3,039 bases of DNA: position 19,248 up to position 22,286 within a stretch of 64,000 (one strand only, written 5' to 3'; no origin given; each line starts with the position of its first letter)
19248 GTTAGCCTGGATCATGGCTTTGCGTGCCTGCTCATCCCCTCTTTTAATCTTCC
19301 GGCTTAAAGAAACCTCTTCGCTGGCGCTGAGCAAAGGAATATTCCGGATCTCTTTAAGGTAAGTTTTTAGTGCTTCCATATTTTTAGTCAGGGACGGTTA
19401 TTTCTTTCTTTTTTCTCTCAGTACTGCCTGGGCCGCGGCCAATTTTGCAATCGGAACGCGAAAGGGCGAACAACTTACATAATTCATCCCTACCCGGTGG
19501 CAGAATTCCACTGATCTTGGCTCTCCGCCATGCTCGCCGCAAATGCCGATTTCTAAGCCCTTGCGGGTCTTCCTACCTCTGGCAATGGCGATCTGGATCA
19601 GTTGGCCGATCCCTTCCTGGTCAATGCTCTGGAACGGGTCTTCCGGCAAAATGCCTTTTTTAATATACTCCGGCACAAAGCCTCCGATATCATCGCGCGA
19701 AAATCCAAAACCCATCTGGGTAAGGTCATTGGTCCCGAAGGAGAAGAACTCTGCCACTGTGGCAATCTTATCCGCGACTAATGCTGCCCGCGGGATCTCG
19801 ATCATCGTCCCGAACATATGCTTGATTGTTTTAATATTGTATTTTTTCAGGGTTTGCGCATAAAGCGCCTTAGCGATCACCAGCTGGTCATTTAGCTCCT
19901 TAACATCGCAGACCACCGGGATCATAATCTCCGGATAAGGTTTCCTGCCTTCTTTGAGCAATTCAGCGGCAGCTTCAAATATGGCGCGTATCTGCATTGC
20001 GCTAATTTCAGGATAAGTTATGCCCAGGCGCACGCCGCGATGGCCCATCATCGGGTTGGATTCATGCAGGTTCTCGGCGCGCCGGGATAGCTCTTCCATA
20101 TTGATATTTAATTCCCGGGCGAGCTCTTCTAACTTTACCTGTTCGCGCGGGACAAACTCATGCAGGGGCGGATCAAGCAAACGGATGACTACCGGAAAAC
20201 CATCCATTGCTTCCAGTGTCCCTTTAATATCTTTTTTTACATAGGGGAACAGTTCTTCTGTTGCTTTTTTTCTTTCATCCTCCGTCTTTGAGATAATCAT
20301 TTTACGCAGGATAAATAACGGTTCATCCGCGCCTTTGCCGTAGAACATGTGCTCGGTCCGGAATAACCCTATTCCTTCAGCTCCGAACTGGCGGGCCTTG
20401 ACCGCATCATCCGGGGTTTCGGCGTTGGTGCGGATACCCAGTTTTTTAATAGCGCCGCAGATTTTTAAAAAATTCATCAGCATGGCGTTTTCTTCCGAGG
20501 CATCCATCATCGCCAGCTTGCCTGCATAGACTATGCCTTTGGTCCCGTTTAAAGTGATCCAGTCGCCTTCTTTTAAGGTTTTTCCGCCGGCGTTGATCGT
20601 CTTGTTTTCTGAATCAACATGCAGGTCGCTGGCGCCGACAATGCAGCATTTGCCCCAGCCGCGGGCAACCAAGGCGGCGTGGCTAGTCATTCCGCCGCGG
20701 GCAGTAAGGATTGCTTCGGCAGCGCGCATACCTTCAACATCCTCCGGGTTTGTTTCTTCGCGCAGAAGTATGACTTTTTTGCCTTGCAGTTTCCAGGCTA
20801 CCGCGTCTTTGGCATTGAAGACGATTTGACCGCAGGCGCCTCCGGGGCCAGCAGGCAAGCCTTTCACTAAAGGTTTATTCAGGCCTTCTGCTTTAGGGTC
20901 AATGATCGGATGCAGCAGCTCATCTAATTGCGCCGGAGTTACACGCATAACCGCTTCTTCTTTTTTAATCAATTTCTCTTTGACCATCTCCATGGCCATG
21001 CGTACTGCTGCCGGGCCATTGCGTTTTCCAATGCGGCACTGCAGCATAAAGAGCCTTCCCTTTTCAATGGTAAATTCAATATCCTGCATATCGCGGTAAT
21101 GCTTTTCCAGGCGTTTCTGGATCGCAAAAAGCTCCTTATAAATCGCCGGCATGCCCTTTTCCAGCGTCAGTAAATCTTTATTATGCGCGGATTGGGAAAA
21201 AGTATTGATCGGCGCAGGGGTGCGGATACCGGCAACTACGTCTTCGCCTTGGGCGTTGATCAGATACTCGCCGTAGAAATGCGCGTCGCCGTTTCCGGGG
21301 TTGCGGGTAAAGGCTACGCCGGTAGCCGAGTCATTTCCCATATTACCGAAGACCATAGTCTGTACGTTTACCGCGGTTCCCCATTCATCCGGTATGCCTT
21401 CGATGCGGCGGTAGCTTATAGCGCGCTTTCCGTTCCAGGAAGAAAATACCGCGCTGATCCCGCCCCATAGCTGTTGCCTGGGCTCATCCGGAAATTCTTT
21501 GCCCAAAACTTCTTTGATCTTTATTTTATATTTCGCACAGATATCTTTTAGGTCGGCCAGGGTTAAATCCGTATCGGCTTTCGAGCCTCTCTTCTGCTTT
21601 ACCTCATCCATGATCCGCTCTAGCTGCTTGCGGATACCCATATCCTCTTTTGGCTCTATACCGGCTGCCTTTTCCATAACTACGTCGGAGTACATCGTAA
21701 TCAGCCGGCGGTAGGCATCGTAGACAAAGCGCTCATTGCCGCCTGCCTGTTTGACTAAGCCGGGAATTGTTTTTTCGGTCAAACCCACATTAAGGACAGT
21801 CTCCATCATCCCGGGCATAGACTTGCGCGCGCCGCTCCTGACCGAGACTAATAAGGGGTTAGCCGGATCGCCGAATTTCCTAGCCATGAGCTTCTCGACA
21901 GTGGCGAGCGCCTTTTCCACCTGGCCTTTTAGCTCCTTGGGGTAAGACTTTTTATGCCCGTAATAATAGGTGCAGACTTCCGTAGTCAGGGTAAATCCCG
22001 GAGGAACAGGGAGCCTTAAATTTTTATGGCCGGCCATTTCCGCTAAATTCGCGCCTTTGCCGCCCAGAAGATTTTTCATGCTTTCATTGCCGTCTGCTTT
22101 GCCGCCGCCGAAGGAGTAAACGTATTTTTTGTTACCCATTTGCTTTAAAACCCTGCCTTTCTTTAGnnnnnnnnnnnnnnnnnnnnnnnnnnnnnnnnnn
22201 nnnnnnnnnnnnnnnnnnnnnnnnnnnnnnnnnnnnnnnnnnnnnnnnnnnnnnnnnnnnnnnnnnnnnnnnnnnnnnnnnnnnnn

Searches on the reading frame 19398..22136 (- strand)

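Call 63: search_protein_families(library=pfam, proteins=[window:19398-22136:-], max_evalue=0.0001)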
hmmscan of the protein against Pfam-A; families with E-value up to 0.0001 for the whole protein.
window:19398-22136:- (912 aa): 3 families
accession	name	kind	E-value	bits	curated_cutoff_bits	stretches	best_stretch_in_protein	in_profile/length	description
PF02896.24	PEP-utilizers_C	-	3.2e-74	250.2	22.8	1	550-904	4-291/293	PEP-utilising enzyme, PEP-binding domain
PF01326.24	PPDK_N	-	7.7e-57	193.5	27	1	22-388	2-327/328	Pyruvate phosphate dikinase, AMP/ATP-binding domain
PF00391.29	PEP-utilizers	-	2.8e-23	81.8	23.1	1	453-534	3-72/72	PEP-utilising enzyme, mobile domain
